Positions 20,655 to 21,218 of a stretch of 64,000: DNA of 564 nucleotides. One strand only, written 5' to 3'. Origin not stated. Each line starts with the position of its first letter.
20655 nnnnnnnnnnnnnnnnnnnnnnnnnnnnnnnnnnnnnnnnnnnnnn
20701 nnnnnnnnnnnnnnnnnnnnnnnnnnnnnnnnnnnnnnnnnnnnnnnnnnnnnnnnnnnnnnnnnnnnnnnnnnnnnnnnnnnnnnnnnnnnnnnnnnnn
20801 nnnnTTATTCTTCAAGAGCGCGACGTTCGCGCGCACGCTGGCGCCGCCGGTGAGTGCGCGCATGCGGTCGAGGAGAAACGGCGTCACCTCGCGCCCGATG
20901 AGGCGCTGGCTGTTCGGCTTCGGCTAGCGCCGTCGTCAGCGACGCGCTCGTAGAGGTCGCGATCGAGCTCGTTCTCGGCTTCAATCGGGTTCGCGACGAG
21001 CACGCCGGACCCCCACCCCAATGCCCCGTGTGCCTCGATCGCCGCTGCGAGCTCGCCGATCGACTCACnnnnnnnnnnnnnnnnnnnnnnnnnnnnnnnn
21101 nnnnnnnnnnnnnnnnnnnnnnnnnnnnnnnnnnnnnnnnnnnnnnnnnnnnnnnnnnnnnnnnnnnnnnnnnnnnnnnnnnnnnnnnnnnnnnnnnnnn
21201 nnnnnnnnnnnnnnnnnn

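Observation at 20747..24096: TPP-enzyme / BtpA-SgcQ / PsuG gene string with BtpA and PsuG in a single ORF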

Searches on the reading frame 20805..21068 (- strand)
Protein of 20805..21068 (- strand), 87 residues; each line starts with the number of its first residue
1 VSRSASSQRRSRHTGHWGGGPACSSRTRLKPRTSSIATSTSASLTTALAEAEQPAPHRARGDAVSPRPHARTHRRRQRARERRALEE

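Call 4: search_protein_families(library=pfam, proteins=[window:20805-21068:-], max_evalue=0.01)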
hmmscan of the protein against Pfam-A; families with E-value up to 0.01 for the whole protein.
window:20805-21068:- (87 aa): 0 families
